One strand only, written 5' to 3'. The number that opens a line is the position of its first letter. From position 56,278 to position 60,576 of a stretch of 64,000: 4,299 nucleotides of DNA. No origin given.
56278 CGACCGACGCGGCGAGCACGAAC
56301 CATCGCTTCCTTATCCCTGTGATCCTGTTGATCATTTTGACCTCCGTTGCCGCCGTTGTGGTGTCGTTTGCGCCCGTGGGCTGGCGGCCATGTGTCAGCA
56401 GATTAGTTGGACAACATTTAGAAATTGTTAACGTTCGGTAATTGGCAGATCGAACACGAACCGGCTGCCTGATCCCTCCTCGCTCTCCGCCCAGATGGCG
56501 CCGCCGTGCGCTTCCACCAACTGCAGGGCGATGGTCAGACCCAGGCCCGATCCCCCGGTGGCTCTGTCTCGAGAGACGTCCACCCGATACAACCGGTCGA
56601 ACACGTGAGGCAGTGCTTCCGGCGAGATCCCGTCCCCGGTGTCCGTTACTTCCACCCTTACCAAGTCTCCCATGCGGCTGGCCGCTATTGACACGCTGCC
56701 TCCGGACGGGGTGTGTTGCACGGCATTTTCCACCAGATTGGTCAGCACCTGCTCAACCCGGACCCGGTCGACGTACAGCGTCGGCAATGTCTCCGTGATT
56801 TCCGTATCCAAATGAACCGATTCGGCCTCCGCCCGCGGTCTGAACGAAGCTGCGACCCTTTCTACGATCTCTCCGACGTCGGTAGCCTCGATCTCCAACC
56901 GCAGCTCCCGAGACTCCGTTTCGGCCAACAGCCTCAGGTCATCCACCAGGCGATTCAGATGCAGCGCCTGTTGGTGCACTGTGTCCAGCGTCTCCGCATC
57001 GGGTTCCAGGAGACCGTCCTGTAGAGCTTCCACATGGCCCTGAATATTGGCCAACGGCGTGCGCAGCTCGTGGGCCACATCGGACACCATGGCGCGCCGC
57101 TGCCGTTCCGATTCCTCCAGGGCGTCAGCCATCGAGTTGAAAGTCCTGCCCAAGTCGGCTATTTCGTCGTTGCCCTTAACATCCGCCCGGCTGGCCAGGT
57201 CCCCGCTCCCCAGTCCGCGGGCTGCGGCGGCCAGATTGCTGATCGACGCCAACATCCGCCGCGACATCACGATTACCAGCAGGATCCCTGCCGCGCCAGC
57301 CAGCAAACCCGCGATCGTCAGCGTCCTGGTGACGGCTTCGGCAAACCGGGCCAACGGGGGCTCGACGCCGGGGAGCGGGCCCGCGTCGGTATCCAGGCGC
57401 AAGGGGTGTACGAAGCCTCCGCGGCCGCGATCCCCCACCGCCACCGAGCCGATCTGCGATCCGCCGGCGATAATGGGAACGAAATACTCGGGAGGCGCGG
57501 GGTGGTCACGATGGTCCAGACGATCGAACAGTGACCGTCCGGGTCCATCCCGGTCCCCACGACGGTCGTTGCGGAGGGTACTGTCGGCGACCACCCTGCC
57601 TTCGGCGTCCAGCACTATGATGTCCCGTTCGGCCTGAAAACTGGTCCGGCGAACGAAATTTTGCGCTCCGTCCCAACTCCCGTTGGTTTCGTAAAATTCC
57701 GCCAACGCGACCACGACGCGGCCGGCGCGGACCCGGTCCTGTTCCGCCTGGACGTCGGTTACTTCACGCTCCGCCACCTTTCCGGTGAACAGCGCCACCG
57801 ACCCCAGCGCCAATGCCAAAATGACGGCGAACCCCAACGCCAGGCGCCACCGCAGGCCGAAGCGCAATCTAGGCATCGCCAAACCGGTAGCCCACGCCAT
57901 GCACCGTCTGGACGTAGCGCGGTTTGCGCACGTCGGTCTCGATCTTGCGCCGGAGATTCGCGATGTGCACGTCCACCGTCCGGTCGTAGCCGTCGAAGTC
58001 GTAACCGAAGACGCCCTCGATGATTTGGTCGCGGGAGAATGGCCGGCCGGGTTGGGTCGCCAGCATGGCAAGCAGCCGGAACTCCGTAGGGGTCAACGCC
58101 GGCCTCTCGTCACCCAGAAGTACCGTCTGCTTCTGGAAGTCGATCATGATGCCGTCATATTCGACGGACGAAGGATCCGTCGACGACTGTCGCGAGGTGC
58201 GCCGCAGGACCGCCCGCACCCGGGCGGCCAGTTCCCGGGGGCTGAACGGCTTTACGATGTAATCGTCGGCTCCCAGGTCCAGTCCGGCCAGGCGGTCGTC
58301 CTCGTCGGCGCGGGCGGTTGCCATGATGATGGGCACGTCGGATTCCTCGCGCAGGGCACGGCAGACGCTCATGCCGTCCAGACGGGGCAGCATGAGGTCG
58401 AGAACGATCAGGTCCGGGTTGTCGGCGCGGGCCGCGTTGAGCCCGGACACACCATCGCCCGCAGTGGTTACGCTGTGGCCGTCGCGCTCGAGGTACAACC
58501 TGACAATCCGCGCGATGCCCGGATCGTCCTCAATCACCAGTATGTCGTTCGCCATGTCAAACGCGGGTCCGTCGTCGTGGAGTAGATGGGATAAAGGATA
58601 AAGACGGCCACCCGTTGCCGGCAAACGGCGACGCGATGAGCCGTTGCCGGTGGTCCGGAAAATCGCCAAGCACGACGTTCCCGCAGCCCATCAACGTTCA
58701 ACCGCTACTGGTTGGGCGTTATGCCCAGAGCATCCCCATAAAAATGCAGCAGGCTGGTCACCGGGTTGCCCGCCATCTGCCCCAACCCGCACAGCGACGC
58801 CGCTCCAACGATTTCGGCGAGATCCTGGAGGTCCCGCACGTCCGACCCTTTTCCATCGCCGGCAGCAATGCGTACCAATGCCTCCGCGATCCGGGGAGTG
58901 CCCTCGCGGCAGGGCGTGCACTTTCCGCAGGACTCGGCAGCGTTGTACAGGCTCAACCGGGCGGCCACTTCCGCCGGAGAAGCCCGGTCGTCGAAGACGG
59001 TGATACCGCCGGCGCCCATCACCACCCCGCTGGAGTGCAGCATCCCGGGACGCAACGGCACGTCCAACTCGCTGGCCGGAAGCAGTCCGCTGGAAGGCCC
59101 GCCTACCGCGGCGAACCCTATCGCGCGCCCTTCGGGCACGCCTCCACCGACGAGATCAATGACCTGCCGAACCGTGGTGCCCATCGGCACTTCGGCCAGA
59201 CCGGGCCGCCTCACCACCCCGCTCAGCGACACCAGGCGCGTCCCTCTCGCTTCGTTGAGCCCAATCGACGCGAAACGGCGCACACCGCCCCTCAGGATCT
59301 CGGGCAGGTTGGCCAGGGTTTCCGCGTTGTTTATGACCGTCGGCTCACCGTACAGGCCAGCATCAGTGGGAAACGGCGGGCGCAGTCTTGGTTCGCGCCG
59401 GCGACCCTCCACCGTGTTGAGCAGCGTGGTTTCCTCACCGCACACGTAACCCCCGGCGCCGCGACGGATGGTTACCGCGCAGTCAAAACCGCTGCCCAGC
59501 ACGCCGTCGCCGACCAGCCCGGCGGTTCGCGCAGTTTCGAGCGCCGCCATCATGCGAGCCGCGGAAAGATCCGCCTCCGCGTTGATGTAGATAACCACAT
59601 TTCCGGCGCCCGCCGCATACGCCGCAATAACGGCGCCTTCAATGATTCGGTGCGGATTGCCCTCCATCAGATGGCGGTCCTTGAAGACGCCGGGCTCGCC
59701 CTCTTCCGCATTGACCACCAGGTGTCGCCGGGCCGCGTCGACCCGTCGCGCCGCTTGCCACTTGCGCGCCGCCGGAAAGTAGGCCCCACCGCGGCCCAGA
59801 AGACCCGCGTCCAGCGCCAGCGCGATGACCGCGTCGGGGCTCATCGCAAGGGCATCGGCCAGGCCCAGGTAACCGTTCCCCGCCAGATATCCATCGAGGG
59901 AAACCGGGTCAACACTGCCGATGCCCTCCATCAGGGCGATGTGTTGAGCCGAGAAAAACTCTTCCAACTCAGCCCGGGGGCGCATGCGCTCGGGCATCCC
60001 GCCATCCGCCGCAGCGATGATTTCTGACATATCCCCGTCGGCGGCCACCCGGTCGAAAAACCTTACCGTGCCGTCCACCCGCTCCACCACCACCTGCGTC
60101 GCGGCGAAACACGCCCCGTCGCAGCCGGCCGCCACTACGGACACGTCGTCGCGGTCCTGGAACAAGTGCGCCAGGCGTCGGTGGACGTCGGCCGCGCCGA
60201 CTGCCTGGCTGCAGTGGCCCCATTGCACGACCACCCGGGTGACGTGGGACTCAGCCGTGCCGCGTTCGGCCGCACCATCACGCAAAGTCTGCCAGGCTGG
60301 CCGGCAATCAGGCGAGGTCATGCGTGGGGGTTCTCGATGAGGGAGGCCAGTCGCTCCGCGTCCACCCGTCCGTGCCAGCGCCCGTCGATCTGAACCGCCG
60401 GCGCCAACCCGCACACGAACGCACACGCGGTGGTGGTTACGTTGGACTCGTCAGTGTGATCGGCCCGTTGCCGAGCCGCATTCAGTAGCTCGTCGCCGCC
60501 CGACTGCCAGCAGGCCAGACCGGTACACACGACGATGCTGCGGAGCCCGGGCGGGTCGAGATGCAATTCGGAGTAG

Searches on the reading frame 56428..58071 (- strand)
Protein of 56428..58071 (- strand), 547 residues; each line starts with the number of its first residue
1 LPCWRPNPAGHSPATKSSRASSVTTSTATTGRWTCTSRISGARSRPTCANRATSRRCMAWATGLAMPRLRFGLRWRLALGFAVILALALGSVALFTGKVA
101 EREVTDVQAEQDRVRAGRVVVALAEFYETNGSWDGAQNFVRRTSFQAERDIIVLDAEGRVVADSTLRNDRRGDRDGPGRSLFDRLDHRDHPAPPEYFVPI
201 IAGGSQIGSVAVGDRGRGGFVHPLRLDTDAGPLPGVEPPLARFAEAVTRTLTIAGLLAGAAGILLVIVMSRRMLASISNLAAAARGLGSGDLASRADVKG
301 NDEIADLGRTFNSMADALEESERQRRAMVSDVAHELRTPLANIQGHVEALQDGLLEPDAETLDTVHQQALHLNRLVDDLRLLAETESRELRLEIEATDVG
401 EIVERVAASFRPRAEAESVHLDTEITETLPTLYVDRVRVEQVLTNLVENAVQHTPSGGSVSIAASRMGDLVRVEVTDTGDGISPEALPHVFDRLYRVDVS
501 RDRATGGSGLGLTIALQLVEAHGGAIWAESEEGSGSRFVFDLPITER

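Call 29: search_protein_families(library=ncbifam, proteins=[window:56428-58071:-], max_evalue=0.00001)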
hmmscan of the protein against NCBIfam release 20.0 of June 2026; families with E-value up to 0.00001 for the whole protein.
window:56428-58071:- (547 aa): 81 families (the best 25 are shown)
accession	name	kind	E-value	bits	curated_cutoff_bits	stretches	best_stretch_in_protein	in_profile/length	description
NF012163.2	BaeS_SmeS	equivalog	8.4e-76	255.7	500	1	243-542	158-456/457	sensor histidine kinase efflux regulator BaeS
NF033092.0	HK_WalK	equivalog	1e-70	239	725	2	319-544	366-594/594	cell wall metabolism sensor histidine kinase WalK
NF007837.0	PRK10549.1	equivalog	2.9e-68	230.7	603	1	260-545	175-459/466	envelope stress sensor histidine kinase BaeS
NF046044.1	PnpS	equivalog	5.5e-61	206.7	400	1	321-543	166-390/390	two-component system histidine kinase PnpS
TIGR02966.1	phoR_proteo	equivalog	3.2e-58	197.3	334.2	1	318-541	107-332/333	phosphate regulon sensor histidine kinase PhoR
NF040691.1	MtrAB_MtrB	equivalog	9.3e-57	193.2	450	1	245-544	184-492/507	MtrAB system histidine kinase MtrB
NF012226.0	AdeS_HK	equivalog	6.5e-55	186.7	500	1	257-543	68-352/353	two-component sensor histidine kinase AdeS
TIGR01386.1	cztS_silS_copS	subfamily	1.5e-54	185.7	292.55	1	244-543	159-457/457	heavy metal sensor histidine kinase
NF041735.1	hist_kin_RppB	equivalog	1.6e-50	172.2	400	1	320-543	211-438/438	two-component system sensor histidine kinase RppB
NF007898.0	PRK10604.1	equivalog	5.2e-46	157.7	478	1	268-545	155-424/433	two-component system sensor histidine kinase RstB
NF008312.0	PRK11100.1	equivalog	3.5e-45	154.7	356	1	241-543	174-473/477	two-component system sensor histidine kinase CreC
NF033093.1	HK_VicK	exception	5.3e-45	153.9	680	1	319-544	203-435/448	cell wall metabolism sensor histidine kinase VicK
NF006800.0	PRK09303.1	equivalog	6e-45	153.8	342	1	294-546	124-379/383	histidine kinase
TIGR02956.1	TMAO_torS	equivalog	7.4e-43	146.8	676.5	1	319-546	458-684/967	TMAO reductase system sensor histidine kinase/response regulator TorS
NF045911.1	TCSHisKinNblS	equivalog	1.1e-42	146.2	1000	1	327-544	390-620/621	two-component system sensor histidine kinase NblS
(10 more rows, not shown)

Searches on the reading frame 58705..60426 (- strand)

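Call 29: search_protein_families(library=ncbifam, proteins=[window:58705-60426:-], max_evalue=0.00001)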
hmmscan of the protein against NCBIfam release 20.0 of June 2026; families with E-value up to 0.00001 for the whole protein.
window:58705-60426:- (573 aa): 6 families
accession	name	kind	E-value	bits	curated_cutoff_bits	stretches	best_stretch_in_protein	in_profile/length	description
TIGR01959.1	nuoF_fam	equivalog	1.5e-118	395.8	558.65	1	171-563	8-402/410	NADH-quinone oxidoreductase subunit NuoF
NF010120.0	PRK13596.1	equivalog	2e-93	313.3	389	1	186-563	29-409/433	NADH-quinone oxidoreductase subunit NuoF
NF008436.0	PRK11278.1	equivalog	4.7e-89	299.3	749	1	173-565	23-420/448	NADH-quinone oxidoreductase subunit NuoF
TIGR01945.1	rnfC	subfamily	4e-14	52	245.95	1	193-296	117-218/435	RnfABCDGE type electron transport complex subunit C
NF003454.1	PRK05035.1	equivalog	1.4e-13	50.2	345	1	190-298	116-221/556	electron transport complex subunit RsxC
TIGR04481.1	PR_assoc_PrdC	equivalog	1.2e-09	37.5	490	1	200-448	76-287/425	proline reductase-associated electron transfer protein PrdC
